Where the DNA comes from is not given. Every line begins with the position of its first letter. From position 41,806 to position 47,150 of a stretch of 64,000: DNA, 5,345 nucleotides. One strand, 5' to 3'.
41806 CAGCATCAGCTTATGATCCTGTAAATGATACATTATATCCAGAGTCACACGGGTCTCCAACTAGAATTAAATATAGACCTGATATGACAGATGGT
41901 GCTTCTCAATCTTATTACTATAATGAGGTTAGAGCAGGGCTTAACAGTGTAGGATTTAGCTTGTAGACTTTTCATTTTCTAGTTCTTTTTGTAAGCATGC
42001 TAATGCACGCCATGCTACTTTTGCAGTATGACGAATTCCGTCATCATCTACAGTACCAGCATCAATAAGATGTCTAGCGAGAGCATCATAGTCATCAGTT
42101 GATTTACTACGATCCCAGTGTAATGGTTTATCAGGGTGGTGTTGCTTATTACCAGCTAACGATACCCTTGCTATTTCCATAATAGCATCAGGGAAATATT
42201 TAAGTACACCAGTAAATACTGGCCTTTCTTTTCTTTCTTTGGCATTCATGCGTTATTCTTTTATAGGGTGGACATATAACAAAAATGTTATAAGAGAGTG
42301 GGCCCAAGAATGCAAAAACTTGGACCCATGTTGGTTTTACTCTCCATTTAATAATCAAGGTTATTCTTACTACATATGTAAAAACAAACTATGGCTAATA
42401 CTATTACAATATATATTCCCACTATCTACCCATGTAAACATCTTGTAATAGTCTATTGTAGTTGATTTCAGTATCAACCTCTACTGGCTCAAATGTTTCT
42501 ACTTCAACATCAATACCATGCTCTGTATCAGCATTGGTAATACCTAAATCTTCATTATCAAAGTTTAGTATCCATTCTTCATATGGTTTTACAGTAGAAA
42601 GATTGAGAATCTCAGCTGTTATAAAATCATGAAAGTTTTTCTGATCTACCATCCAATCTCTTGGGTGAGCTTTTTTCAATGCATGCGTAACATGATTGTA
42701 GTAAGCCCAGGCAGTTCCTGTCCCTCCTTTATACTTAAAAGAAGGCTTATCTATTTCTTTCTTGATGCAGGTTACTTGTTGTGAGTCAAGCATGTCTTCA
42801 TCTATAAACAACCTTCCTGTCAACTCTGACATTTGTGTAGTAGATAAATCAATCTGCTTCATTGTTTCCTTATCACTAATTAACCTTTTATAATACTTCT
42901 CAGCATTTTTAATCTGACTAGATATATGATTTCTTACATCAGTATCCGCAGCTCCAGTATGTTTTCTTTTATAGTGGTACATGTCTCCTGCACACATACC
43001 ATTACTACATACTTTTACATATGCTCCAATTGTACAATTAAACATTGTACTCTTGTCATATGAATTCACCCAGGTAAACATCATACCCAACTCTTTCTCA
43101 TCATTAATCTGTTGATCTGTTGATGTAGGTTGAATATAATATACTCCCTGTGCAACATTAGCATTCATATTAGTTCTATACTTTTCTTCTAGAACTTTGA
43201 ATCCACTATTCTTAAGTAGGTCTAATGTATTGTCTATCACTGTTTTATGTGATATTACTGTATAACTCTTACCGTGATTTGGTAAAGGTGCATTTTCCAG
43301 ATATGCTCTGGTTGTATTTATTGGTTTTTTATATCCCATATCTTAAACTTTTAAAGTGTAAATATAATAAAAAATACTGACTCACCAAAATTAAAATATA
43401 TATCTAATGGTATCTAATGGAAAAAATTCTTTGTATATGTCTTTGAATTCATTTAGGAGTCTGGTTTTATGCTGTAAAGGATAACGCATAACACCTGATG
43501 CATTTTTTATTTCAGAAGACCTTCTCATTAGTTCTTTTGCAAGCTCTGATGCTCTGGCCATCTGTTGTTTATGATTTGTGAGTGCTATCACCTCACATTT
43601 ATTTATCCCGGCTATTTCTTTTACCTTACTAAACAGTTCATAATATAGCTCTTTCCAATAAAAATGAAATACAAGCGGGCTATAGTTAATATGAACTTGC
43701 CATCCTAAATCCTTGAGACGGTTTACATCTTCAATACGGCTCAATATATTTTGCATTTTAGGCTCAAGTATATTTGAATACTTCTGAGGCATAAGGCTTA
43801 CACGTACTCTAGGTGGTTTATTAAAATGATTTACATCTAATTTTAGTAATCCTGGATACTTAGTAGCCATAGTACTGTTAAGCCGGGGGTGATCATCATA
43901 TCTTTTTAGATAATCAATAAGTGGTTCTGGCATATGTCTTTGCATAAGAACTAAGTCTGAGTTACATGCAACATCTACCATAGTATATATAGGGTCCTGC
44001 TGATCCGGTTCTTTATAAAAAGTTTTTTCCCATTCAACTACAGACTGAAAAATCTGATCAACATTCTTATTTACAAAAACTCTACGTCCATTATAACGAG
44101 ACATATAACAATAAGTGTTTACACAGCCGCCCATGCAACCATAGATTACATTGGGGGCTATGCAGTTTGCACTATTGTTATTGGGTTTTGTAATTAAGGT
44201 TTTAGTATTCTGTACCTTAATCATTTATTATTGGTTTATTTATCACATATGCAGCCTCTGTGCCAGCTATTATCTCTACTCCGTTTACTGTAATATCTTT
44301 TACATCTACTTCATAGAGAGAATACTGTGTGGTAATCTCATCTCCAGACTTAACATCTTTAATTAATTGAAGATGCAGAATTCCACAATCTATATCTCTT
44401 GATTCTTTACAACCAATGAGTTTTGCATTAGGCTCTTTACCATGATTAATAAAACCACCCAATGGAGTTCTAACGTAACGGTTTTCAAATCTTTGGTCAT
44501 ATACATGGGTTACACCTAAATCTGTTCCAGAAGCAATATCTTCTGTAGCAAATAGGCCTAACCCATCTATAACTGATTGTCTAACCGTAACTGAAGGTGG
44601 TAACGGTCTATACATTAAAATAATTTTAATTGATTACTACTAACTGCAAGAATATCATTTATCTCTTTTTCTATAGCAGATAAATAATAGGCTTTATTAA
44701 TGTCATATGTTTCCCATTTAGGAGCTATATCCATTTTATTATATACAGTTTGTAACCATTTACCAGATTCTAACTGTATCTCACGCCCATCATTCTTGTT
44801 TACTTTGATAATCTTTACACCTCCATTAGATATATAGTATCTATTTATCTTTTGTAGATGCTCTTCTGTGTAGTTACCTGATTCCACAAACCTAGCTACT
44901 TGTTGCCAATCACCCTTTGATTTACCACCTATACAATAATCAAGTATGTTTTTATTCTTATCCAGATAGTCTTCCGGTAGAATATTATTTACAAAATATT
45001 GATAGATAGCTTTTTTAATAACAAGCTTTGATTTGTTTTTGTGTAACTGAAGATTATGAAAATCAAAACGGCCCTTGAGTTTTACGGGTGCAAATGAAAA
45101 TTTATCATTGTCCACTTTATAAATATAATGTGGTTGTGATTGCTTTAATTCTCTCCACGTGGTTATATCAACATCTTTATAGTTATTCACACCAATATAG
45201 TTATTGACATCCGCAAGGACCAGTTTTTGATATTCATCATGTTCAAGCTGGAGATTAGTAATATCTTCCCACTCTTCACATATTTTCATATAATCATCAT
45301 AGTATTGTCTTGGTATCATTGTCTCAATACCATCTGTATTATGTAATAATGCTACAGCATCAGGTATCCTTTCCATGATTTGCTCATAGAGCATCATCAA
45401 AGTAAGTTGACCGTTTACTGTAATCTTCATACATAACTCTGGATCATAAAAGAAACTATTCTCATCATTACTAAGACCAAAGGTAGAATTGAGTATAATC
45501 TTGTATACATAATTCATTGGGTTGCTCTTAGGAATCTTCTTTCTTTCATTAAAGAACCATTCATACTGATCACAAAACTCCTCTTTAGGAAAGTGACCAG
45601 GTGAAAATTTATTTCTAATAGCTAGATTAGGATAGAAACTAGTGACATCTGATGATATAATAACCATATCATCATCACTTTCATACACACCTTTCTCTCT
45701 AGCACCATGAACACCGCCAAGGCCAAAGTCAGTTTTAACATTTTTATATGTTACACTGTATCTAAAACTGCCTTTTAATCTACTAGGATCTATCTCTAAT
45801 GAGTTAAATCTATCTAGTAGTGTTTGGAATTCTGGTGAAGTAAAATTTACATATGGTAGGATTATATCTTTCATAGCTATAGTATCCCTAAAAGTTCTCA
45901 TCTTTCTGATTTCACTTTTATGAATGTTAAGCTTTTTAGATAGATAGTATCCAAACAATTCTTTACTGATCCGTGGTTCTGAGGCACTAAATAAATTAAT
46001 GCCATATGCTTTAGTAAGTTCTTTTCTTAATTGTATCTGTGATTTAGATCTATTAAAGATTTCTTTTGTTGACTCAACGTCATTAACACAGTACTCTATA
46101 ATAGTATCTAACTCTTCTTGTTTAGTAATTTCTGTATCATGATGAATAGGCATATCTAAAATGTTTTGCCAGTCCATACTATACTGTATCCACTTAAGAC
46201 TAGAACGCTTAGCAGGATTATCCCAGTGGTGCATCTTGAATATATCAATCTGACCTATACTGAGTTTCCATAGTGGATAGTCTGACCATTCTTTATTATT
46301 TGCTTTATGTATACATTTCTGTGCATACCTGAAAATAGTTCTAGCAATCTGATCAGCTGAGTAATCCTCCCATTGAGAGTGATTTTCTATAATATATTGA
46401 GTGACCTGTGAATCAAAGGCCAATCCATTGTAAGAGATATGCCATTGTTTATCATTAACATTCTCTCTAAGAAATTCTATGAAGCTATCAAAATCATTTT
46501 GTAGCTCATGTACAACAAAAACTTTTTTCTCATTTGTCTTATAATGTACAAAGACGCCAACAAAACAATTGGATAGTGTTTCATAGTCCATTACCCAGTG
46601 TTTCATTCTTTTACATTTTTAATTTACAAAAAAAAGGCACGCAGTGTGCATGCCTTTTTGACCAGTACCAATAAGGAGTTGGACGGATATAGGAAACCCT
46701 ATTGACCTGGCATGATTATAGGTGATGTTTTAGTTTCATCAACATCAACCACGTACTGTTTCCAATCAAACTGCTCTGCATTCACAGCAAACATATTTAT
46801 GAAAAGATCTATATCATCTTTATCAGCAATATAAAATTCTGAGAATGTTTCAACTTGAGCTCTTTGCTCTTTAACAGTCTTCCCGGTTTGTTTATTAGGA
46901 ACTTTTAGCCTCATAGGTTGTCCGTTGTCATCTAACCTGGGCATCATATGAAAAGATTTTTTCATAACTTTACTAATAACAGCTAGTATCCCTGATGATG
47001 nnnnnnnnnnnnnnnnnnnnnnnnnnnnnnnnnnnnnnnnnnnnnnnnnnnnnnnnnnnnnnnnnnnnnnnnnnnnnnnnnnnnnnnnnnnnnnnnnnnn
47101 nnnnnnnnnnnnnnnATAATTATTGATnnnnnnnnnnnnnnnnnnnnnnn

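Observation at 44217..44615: Minimal SET-domain methyltransferase co-transcribed with the DNA polymerase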

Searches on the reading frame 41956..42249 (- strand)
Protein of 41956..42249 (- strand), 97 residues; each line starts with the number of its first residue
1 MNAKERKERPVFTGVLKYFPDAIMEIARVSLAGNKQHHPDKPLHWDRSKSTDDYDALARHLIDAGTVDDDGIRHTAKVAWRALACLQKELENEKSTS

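Call 3: search_protein_families(library=pfam, proteins=[window:41956-42249:-], max_evalue=0.1)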
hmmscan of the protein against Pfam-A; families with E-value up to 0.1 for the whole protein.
window:41956-42249:- (97 aa): 1 family
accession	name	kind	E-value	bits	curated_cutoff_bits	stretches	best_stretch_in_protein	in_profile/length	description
PF18909.5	dGTP_diPhyd_N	-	4.8e-11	42.9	27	1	15-94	17-95/99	dATP/dGTP diphosphohydrolase, N-terminal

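Call 4: search_protein_families(library=phrogs, proteins=[window:41956-42249:-], max_evalue=0.01)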
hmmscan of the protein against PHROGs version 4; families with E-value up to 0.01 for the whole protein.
window:41956-42249:- (97 aa): 1 family
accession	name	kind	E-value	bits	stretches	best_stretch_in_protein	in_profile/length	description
phrog_27780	-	unknown function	7.7e-34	118.5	1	3-92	10-100/255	-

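Call 49: search_protein_families(library=ncbifam, proteins=[window:41956-42249:-], max_evalue=0.01)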
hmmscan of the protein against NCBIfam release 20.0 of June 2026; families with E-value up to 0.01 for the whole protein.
window:41956-42249:- (97 aa): 0 families

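Call 50: search_protein_families(library=padloc, proteins=[window:41956-42249:-], max_evalue=0.01)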
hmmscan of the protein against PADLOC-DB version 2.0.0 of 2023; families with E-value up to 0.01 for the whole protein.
window:41956-42249:- (97 aa): 0 families

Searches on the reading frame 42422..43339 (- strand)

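Call 3: search_protein_families(library=pfam, proteins=[window:42422-43339:-], max_evalue=0.1)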
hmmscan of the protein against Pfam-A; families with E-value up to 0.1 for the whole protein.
window:42422-43339:- (305 aa): 2 families
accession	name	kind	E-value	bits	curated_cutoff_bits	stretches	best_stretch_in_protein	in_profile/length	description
PF06067.16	DUF932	-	8.5e-17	62.1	23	1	22-226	5-211/227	Domain of unknown function (DUF932)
PF12987.12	DUF3871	-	0.00022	20.6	27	1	91-225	141-286/318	Domain of unknown function, B. Theta Gene description (DUF3871)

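Call 4: search_protein_families(library=phrogs, proteins=[window:42422-43339:-], max_evalue=0.01)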
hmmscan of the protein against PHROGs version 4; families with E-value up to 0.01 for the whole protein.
window:42422-43339:- (305 aa): 4 families
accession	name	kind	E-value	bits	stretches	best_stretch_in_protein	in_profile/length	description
phrog_1221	-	unknown function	6.7e-05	23.1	1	15-222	96-307/355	-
phrog_12094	-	unknown function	0.00014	22.1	1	90-174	102-184/281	-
phrog_21518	-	unknown function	0.001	19.6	1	79-145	107-174/285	-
phrog_38703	-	unknown function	0.0032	18.4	0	79-117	107-145/170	-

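Call 49: search_protein_families(library=ncbifam, proteins=[window:42422-43339:-], max_evalue=0.01)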
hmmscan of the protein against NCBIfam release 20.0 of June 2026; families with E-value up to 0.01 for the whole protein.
window:42422-43339:- (305 aa): 1 family
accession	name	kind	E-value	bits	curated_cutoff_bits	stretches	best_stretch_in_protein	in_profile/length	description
TIGR03299.1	LGT_TIGR03299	subfamily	5.8e-06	25.7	110.7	1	88-219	136-276/312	phage/plasmid-like protein TIGR03299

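Call 50: search_protein_families(library=padloc, proteins=[window:42422-43339:-], max_evalue=0.01)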
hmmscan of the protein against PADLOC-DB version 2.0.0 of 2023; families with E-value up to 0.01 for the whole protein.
window:42422-43339:- (305 aa): 0 families

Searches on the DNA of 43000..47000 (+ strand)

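Call 5: search_dna_similar(query=window:43000-47000:+, collection=phages, mode=near, max_rows=20)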
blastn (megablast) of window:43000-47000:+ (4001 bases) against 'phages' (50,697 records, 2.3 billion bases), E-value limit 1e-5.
No match.

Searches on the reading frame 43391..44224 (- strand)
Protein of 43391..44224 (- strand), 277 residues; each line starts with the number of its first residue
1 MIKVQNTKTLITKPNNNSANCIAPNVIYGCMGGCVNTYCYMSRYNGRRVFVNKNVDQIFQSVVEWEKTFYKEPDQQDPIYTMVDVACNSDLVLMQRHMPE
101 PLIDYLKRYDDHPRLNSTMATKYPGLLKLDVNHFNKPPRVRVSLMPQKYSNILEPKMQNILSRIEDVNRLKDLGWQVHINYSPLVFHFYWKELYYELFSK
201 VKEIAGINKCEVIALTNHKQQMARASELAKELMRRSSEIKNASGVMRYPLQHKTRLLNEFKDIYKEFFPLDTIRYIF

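Call 3: search_protein_families(library=pfam, proteins=[window:43391-44224:-], max_evalue=0.1)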
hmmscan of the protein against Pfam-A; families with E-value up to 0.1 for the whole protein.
window:43391-44224:- (277 aa): 2 families
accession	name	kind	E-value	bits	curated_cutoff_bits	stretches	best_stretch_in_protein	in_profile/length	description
PF20903.3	SPL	-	2.7e-15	56.6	27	1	7-207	65-256/338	Spore photoproduct lyase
PF05954.17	Phage_GPD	-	0.093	12.3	30.1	0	41-100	75-137/305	Phage tail baseplate hub (GPD)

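Call 4: search_protein_families(library=phrogs, proteins=[window:43391-44224:-], max_evalue=0.01)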
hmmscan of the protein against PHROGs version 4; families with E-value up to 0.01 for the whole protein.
window:43391-44224:- (277 aa): 0 families

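Call 49: search_protein_families(library=ncbifam, proteins=[window:43391-44224:-], max_evalue=0.01)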
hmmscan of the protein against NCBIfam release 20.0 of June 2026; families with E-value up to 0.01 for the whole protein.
window:43391-44224:- (277 aa): 3 families
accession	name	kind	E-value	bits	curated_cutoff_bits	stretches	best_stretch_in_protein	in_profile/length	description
TIGR03886.1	lyase_spl_fam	equivalog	2.2e-37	129.1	437.55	1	6-277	62-346/346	spore photoproduct lyase family protein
TIGR04070.1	photo_TT_lyase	equivalog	3.9e-13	49.1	400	1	26-205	83-254/338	spore photoproduct lyase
NF058652.1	WING-49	domain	0.0061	16.7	22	0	84-97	13-26/49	WING-49 domain-containing protein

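Call 50: search_protein_families(library=padloc, proteins=[window:43391-44224:-], max_evalue=0.01)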
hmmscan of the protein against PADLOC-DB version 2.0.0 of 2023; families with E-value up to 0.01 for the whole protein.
window:43391-44224:- (277 aa): 0 families
